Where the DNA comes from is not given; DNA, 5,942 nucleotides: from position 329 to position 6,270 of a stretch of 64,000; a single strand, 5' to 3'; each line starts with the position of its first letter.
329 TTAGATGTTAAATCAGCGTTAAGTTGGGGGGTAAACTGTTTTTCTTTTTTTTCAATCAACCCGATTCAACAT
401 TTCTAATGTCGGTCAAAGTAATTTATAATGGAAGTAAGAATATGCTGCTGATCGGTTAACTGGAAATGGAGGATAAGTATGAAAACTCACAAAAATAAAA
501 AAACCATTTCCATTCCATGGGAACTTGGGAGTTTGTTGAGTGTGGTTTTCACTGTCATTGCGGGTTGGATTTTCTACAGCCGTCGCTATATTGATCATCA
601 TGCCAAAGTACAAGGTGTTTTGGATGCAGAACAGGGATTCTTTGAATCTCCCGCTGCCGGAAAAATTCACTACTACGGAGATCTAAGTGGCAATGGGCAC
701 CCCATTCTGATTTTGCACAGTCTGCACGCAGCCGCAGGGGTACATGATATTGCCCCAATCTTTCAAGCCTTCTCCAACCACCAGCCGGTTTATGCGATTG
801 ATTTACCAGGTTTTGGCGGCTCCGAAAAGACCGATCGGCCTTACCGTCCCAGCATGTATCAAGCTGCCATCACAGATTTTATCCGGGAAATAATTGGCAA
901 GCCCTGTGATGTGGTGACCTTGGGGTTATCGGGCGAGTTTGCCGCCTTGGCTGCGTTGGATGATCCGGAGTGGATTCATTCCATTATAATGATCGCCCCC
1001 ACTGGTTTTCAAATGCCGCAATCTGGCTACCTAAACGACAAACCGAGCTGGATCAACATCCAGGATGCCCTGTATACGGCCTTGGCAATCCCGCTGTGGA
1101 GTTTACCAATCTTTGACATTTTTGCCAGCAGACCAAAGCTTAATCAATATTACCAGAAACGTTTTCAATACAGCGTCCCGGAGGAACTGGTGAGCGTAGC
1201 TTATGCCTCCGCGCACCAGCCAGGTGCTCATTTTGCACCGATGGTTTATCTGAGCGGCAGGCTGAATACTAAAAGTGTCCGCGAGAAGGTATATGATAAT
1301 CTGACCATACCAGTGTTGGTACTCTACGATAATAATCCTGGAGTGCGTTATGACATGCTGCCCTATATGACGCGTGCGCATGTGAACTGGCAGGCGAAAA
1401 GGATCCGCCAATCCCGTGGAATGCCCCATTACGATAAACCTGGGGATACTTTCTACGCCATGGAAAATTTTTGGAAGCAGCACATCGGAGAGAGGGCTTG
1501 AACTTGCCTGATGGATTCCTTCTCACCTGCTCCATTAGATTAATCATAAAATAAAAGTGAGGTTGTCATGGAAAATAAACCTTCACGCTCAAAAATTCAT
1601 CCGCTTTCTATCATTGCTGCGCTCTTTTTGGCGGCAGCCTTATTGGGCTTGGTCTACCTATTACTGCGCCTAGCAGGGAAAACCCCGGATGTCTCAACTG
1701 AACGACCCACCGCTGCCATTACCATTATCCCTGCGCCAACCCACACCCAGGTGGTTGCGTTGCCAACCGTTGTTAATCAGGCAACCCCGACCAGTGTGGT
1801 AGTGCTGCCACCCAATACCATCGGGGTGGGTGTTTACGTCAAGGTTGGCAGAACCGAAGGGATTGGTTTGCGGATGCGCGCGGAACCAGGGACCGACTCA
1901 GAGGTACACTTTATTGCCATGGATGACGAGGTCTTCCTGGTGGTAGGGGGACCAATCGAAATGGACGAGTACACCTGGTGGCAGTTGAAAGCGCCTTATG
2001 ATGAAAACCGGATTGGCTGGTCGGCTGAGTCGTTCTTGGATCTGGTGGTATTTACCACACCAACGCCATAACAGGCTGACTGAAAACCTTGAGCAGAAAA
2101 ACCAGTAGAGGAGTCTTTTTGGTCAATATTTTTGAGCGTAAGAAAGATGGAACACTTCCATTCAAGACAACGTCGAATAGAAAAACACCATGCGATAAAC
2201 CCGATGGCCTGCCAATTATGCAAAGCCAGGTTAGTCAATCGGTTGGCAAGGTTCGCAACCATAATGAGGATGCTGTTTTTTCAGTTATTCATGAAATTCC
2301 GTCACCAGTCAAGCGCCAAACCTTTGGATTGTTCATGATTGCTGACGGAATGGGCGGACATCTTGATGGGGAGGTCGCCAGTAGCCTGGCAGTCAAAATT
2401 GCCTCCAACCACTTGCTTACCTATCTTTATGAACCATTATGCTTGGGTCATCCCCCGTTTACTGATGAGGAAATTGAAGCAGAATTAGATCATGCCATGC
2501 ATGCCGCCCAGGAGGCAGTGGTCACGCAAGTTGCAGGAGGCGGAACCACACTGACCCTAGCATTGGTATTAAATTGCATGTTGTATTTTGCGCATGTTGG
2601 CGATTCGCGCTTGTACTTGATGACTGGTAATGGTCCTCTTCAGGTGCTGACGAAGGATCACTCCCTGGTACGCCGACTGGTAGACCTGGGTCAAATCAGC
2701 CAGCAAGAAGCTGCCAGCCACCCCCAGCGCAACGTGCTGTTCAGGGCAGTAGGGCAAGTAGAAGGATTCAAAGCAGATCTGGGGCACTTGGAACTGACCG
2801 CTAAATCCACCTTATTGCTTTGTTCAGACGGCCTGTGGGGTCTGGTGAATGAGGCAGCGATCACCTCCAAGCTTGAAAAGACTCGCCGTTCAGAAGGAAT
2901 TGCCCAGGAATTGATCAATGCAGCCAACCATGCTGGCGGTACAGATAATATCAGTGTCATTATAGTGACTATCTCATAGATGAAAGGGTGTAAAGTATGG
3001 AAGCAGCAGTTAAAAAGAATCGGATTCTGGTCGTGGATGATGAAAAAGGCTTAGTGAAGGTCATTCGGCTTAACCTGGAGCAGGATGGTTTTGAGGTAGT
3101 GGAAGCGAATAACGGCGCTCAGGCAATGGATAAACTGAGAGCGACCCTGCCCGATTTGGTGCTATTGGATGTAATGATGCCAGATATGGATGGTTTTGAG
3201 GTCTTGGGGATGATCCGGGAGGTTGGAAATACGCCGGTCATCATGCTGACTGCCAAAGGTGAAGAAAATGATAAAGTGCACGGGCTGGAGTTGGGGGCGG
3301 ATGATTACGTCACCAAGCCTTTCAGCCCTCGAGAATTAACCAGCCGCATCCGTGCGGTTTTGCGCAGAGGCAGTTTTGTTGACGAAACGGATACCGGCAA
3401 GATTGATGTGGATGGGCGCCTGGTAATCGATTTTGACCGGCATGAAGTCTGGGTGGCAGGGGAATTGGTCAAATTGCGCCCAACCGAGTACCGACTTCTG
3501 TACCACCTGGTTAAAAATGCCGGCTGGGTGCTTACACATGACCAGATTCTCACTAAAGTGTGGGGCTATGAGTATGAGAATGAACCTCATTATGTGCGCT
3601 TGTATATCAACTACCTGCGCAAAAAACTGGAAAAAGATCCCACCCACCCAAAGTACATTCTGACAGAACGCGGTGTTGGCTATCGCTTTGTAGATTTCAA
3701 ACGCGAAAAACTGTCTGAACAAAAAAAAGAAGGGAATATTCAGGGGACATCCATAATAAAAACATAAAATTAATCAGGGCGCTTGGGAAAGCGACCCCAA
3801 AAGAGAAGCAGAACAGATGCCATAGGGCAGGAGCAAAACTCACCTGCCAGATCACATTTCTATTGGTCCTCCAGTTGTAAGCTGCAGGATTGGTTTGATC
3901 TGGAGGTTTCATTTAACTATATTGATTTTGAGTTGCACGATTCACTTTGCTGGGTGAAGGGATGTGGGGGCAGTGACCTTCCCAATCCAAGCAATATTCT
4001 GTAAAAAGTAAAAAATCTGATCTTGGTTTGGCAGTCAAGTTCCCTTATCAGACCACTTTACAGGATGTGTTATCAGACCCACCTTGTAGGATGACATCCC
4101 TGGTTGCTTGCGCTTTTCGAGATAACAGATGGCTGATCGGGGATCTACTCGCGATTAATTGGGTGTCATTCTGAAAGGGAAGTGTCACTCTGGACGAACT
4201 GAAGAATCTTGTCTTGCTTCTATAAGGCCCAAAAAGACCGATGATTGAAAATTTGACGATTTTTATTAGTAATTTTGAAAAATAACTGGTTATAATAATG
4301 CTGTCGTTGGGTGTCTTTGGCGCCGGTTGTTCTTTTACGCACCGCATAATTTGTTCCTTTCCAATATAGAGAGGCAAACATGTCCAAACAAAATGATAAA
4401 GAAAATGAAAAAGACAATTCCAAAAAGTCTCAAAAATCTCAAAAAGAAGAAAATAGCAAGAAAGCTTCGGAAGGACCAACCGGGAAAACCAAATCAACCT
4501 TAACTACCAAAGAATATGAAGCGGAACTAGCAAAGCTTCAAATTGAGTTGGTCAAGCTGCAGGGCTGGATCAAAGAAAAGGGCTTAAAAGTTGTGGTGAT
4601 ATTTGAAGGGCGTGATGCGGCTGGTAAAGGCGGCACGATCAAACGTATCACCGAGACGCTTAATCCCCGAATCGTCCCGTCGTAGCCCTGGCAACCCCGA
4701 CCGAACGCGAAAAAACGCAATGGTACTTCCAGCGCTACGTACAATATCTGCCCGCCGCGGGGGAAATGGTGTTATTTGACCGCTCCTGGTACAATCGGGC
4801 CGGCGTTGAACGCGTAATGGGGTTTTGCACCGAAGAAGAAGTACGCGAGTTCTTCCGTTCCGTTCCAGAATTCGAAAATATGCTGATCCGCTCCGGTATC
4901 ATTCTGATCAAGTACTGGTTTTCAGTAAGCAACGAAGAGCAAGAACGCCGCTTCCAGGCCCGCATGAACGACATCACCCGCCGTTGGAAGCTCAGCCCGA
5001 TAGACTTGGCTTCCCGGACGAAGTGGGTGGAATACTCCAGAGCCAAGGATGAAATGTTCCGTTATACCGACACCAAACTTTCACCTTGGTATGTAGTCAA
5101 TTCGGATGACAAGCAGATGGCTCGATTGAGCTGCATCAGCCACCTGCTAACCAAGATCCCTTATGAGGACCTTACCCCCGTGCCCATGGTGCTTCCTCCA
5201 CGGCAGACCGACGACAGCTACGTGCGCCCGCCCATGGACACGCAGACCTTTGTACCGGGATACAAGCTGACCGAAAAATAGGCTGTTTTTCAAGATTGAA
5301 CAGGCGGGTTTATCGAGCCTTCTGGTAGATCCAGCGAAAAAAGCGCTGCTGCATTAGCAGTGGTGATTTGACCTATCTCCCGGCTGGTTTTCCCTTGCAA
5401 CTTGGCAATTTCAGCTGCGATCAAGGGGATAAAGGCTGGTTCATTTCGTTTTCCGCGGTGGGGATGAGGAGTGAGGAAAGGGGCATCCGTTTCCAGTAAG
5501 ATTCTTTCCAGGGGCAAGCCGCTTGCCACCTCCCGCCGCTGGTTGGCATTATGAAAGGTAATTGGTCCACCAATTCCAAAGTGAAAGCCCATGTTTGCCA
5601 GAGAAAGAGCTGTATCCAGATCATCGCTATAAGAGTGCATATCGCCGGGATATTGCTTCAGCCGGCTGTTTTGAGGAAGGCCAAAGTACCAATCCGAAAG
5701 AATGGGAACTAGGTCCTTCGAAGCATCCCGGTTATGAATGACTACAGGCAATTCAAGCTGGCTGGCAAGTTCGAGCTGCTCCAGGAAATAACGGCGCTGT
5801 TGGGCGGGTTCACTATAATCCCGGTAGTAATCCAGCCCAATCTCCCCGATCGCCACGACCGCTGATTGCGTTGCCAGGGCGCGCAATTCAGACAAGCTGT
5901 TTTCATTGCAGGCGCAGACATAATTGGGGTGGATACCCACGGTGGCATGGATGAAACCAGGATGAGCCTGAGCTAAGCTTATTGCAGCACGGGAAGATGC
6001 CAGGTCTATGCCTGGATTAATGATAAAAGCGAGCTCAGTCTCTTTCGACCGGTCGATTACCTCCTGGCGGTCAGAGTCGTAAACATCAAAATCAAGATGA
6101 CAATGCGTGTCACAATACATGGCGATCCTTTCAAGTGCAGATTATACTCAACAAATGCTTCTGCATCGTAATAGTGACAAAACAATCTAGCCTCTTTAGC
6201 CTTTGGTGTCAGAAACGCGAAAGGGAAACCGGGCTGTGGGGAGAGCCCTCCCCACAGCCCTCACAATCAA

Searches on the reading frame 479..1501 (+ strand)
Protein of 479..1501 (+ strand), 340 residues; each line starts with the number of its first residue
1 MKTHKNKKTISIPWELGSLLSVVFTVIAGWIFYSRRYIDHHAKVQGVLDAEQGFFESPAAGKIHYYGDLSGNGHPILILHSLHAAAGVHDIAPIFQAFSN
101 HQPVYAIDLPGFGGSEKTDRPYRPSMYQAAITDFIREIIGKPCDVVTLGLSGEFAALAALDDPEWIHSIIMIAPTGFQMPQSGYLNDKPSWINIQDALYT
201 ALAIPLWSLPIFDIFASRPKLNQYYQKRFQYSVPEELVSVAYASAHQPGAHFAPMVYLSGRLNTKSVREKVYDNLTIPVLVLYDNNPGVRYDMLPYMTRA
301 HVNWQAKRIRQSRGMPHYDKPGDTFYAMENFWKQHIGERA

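Call 86: search_protein_families(library=pfam, proteins=[window:479-1501:+], max_evalue=0.00001)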
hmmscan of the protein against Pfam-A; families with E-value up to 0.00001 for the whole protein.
window:479-1501:+ (340 aa): 2 families
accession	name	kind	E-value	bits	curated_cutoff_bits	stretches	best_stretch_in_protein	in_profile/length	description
PF12697.13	Abhydrolase_6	-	9.5e-11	43.2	26.3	1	77-323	2-212/217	Alpha/beta hydrolase family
PF00561.26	Abhydrolase_1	-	1.7e-09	38.2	25.8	1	75-300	2-224/245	alpha/beta hydrolase fold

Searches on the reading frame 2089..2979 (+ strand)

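Call 86: search_protein_families(library=pfam, proteins=[window:2089-2979:+], max_evalue=0.00001)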
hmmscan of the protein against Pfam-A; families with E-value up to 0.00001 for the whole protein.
window:2089-2979:+ (296 aa): 2 families
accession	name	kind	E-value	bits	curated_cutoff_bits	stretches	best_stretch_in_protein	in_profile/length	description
PF00481.26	PP2C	-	6.7e-13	49.3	20.3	1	54-192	10-141/255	Protein phosphatase 2C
PF13672.11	PP2C_2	-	2.5e-12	47.2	24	1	77-265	22-191/209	Protein phosphatase 2C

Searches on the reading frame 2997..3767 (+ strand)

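Call 86: search_protein_families(library=pfam, proteins=[window:2997-3767:+], max_evalue=0.00001)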
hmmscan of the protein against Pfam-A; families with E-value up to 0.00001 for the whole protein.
window:2997-3767:+ (256 aa): 2 families
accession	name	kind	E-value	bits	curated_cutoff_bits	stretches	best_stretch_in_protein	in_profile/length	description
PF00072.30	Response_reg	-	1.1e-33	116.1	30.2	1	10-119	1-111/111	Response regulator receiver domain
PF00486.34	Trans_reg_C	-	5.1e-26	91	26.2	1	156-231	2-77/77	Transcriptional regulatory protein, C terminal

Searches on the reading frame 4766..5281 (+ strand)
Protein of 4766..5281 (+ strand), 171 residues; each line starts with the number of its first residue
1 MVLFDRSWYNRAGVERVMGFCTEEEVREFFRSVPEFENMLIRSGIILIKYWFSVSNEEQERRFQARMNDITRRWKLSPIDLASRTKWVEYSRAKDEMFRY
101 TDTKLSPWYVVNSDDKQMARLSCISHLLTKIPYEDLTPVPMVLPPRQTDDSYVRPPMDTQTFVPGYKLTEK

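Call 86: search_protein_families(library=pfam, proteins=[window:4766-5281:+], max_evalue=0.00001)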
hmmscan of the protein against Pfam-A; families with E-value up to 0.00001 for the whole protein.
window:4766-5281:+ (171 aa): 1 family
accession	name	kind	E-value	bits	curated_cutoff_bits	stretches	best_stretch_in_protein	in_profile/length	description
PF03976.20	PPK2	-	2.5e-60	204.4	22.3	1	1-135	91-225/229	Polyphosphate kinase 2 (PPK2)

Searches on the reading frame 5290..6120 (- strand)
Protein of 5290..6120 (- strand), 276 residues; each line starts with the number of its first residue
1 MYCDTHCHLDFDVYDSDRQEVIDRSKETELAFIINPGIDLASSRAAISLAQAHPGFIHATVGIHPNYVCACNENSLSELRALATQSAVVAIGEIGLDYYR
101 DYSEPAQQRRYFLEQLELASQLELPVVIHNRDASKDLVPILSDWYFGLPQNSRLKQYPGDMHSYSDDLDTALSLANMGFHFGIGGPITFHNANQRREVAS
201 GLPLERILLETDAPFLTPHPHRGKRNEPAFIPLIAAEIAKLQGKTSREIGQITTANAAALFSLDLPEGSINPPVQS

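Call 86: search_protein_families(library=pfam, proteins=[window:5290-6120:-], max_evalue=0.00001)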
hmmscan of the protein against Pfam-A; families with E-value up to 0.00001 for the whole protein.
window:5290-6120:- (276 aa): 1 family
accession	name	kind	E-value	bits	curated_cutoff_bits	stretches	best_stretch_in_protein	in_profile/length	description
PF01026.27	TatD_DNase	-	4.9e-76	255.9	27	1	3-262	1-253/253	TatD related DNase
